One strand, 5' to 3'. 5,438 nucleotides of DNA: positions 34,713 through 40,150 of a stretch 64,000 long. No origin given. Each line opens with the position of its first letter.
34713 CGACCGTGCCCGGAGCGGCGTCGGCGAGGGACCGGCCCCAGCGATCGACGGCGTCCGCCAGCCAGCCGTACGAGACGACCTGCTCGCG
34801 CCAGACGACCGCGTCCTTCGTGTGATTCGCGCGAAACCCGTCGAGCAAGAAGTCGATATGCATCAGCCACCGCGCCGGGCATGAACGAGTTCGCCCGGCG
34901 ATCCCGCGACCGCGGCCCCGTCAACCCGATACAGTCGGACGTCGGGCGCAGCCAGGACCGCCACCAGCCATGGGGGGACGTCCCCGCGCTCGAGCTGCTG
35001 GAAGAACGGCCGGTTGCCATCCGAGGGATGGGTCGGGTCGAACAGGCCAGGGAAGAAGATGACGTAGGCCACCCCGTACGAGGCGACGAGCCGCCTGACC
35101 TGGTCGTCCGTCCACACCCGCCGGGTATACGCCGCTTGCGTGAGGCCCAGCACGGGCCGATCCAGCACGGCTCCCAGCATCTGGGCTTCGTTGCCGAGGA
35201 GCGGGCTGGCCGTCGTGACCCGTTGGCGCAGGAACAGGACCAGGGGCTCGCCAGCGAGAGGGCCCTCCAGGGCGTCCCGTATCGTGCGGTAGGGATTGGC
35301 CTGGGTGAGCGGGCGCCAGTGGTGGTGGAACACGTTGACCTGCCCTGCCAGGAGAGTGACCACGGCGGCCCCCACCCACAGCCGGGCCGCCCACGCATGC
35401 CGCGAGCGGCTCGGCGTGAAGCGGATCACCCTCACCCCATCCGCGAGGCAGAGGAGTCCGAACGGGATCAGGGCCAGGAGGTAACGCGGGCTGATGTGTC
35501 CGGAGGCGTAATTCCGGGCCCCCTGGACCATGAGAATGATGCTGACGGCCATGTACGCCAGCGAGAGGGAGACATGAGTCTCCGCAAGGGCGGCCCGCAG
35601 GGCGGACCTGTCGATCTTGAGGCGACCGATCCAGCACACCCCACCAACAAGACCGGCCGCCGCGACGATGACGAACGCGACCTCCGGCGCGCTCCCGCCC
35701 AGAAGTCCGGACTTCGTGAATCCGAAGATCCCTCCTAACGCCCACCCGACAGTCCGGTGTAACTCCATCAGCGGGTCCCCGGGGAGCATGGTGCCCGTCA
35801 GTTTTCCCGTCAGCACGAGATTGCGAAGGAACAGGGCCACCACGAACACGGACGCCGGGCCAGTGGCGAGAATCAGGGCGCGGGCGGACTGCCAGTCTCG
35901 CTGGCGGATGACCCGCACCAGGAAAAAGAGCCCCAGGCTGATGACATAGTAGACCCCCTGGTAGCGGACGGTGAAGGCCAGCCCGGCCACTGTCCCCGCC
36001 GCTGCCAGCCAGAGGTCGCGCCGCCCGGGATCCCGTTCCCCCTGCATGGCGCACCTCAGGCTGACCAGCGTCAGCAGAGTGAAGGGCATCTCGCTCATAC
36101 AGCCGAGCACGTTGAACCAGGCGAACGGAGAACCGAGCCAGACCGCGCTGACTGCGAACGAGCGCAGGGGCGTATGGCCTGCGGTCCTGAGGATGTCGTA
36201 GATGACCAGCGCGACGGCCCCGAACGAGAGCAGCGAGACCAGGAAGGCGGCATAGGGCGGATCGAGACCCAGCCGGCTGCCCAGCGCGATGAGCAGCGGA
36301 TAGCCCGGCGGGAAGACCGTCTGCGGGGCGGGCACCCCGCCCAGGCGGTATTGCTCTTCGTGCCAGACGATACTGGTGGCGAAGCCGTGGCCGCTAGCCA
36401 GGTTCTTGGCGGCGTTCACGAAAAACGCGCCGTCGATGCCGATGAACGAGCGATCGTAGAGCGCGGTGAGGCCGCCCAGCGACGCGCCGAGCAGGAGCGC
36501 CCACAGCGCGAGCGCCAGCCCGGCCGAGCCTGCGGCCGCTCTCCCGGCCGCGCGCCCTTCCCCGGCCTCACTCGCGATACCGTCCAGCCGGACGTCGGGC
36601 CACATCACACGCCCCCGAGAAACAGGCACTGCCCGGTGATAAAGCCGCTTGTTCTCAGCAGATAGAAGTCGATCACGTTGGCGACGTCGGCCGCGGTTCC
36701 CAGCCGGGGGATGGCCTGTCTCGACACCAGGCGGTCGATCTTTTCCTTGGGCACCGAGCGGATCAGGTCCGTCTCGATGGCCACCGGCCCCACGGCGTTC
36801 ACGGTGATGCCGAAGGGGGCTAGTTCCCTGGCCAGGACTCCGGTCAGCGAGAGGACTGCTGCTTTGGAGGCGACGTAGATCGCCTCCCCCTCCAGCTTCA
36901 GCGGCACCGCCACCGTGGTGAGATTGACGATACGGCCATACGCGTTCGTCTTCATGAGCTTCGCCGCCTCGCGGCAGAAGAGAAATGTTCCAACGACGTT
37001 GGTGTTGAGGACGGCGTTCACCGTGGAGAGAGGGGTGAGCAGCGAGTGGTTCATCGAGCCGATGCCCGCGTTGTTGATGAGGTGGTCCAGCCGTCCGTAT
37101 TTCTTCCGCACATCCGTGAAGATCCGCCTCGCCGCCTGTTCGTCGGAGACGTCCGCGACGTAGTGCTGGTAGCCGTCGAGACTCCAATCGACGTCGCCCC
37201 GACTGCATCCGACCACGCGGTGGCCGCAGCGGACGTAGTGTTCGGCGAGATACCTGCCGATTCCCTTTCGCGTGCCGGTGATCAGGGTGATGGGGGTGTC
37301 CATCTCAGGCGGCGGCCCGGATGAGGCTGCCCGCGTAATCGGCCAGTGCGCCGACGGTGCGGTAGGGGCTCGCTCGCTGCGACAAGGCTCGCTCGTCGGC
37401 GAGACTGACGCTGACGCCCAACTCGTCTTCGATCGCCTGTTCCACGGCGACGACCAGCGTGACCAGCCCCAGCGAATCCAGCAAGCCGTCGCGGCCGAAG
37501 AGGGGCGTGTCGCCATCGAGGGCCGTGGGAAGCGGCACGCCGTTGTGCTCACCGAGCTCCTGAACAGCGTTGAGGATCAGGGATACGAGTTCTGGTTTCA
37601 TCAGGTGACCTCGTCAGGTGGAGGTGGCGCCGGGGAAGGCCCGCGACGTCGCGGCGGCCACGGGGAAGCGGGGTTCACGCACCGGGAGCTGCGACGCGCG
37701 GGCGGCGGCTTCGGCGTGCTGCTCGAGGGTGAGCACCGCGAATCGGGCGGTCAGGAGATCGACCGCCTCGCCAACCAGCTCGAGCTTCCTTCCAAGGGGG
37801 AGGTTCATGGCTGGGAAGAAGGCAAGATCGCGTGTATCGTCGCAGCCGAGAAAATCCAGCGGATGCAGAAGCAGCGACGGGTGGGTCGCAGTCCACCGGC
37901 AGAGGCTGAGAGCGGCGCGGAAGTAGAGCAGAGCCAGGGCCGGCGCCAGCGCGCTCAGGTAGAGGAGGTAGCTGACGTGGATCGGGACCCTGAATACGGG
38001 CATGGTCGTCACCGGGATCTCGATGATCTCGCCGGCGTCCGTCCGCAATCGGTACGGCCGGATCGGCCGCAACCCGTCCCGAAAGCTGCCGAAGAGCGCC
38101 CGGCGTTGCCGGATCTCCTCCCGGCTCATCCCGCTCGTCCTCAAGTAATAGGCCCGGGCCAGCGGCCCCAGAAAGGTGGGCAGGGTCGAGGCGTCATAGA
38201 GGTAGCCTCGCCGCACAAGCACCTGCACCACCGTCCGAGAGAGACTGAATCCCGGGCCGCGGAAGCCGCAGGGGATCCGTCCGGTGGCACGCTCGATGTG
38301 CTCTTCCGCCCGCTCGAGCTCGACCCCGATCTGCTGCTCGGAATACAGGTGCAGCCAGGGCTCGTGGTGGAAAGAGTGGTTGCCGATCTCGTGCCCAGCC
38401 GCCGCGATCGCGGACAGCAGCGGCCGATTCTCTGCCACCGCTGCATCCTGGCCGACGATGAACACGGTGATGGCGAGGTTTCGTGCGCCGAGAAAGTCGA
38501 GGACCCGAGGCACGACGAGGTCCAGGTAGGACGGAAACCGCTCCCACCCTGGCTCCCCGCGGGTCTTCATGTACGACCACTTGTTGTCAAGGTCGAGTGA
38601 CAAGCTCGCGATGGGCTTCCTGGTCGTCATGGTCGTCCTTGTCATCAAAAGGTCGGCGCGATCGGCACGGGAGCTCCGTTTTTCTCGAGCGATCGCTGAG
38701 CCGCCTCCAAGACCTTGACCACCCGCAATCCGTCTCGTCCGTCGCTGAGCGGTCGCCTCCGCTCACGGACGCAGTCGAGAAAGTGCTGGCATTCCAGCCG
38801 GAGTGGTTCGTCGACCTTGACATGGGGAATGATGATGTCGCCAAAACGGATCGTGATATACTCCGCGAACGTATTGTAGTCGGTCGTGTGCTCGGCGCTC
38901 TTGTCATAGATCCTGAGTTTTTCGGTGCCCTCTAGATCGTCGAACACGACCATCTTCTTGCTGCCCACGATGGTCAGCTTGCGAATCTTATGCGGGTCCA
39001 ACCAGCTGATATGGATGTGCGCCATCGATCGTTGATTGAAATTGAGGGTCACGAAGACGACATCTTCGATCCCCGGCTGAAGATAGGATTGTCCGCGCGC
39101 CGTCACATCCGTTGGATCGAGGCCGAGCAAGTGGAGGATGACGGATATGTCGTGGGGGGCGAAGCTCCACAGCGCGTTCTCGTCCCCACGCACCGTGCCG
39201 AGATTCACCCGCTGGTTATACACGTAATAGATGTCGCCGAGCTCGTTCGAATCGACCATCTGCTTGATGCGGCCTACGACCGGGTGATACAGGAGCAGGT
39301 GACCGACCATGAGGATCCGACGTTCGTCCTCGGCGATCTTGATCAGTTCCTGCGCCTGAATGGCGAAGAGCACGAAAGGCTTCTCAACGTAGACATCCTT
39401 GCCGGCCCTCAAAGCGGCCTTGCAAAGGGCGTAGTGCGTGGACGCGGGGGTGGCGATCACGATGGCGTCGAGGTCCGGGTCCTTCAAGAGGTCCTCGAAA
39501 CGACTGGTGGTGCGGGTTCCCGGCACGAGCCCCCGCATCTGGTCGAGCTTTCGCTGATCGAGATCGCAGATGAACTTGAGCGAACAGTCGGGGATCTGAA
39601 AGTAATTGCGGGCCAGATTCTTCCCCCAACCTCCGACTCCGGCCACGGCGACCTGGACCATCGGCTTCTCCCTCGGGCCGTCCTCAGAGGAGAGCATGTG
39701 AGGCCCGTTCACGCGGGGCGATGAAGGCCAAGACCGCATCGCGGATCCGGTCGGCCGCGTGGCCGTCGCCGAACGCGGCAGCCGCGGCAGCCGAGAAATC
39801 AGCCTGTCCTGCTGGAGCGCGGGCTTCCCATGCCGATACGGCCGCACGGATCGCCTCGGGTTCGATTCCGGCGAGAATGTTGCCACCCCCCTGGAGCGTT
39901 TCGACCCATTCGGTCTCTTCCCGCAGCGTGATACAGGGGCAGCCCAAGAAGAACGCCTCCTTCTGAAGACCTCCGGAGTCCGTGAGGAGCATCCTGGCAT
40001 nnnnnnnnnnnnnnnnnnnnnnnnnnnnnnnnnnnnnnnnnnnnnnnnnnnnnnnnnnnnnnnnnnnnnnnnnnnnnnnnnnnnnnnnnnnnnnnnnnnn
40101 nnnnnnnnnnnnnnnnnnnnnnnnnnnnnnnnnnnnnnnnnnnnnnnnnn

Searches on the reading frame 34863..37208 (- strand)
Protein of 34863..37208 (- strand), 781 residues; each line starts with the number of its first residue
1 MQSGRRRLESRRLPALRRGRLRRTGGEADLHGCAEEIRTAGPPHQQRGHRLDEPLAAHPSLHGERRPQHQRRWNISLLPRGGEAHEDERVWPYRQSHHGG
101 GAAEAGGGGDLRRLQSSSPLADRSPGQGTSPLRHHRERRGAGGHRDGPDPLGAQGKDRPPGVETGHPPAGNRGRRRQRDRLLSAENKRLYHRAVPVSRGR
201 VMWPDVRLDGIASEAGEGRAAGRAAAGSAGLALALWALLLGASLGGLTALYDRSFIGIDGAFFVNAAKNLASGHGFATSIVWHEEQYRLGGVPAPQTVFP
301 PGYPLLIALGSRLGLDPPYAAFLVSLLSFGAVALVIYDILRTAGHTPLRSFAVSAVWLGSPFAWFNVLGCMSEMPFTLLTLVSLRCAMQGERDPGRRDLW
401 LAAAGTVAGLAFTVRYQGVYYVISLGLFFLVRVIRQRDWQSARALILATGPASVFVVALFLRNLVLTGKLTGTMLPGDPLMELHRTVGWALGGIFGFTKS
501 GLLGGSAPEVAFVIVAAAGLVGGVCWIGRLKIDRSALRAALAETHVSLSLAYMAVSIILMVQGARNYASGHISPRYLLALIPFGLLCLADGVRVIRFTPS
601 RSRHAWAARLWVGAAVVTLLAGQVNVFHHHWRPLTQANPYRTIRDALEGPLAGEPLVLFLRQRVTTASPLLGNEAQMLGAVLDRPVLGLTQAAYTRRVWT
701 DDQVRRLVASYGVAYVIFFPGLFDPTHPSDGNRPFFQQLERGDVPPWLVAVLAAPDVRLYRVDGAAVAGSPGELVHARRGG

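Call 10: search_protein_families(library=pfam, proteins=[window:34863-37208:-], max_evalue=0.001)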
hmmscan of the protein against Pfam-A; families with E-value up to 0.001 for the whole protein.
window:34863-37208:- (781 aa): 2 families
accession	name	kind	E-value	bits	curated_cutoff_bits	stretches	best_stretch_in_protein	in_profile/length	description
PF13231.12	PMT_2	-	1.1e-07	32.6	26.1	1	300-450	3-149/160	Dolichyl-phosphate-mannose-protein mannosyltransferase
PF09852.15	DUF2079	-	1.5e-05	24.7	28.2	1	259-636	11-347/459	Predicted membrane protein (DUF2079)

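Call 82: search_protein_families(library=ncbifam, proteins=[window:34863-37208:-], max_evalue=1e-8)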
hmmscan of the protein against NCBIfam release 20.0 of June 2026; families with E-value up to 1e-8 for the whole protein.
window:34863-37208:- (781 aa): 1 family
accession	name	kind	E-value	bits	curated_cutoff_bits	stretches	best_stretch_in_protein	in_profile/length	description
NF047440.1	LA3751_2_3_fam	subfamily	5.1e-10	38.8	200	1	298-587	80-350/460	LA_3751/LA_3752 family putative glycosyltransferase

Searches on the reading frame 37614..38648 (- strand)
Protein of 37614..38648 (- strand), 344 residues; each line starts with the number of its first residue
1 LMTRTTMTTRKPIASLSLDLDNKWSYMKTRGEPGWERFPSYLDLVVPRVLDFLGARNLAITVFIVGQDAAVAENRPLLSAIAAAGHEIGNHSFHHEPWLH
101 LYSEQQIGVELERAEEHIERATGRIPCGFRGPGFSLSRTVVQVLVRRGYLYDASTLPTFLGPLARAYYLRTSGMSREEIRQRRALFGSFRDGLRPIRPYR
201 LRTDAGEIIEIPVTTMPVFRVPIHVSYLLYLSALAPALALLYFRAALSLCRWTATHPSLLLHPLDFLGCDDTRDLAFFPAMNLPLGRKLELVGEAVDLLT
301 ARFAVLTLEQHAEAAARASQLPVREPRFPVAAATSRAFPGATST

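Call 10: search_protein_families(library=pfam, proteins=[window:37614-38648:-], max_evalue=0.001)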
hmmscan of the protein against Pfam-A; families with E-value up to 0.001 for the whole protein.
window:37614-38648:- (344 aa): 1 family
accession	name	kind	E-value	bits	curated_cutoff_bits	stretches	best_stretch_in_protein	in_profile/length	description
PF01522.26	Polysacc_deac_1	-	1.9e-17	63.8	23.1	1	45-149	20-121/124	Polysaccharide deacetylase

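Call 82: search_protein_families(library=ncbifam, proteins=[window:37614-38648:-], max_evalue=1e-8)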
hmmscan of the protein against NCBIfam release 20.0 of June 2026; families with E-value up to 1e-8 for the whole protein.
window:37614-38648:- (344 aa): 3 families
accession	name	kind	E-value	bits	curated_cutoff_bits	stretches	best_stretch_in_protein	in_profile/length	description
TIGR03006.1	pepcterm_polyde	equivalog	8.3e-16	57.9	276.2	1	32-223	22-186/272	XrtA system polysaccharide deacetylase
TIGR02764.1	spore_ybaN_pdaB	equivalog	1.4e-10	41.3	237.4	1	46-149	21-121/191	polysaccharide deacetylase family sporulation protein PdaB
TIGR02873.1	spore_ylxY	hypoth_equivalog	7.2e-09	35.3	391.5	1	46-143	100-194/268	probable sporulation protein, polysaccharide deacetylase family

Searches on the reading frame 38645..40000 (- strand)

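Call 10: search_protein_families(library=pfam, proteins=[window:38645-40000:-], max_evalue=0.001)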
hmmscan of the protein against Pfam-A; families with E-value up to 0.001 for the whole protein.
window:38645-40000:- (451 aa): 3 families
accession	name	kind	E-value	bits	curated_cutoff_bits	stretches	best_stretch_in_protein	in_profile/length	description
PF01408.29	GFO_IDH_MocA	-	3.1e-21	76.7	24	1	116-234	2-120/120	Oxidoreductase family, NAD-binding Rossmann fold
PF02894.22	GFO_IDH_MocA_C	-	3.8e-14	53.5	22.9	1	246-446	1-217/218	Oxidoreductase family, C-terminal alpha/beta domain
PF22725.1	GFO_IDH_MocA_C3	-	4.1e-14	53.1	27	1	244-351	3-123/124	GFO/IDH/MocA C-terminal domain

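Call 82: search_protein_families(library=ncbifam, proteins=[window:38645-40000:-], max_evalue=1e-8)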
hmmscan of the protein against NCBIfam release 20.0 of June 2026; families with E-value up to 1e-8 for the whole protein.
window:38645-40000:- (451 aa): 9 families
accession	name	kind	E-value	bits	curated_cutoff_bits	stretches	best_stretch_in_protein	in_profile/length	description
NF040723.1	UDP-GlcNAcDh_Arch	equivalog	2.1e-50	172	450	1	116-437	2-300/302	UDP-N-acetylglucosamine 3-dehydrogenase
TIGR04380.1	myo_inos_iolG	equivalog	2.2e-34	118.8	355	1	114-441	1-326/330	inositol 2-dehydrogenase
NF008607.0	PRK11579.1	subfamily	9.1e-22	77.5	330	1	138-358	29-254/346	oxidoreductase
NF041392.1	XylDh_Gfo6_Halo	equivalog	1.8e-16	59.9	350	1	114-270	16-177/350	D-xylose 1-dehydrogenase Gfo6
NF052479.1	LevoglcsnDh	equivalog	1.2e-12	47.3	650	1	142-259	39-156/386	levoglucosan dehydrogenase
NF007574.0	PRK10206.1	equivalog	8.2e-12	44.8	352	1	164-293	53-188/345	oxidoreductase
NF058563.1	BT_2159_fam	equivalog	1e-10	41.2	650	1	115-275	1-161/350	disaccharide 3-dehydrogenase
NF058561.1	BT_2158_fam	equivalog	1.5e-10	40.3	750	1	115-260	36-180/487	glycoside 3-dehydrogenase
NF052679.1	InsChiInosDhIolG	equivalog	2.1e-10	40.2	540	1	169-293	59-186/343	bifunctional inositol 2-dehydrogenase/D-chiro-inositol 1-dehydrogenase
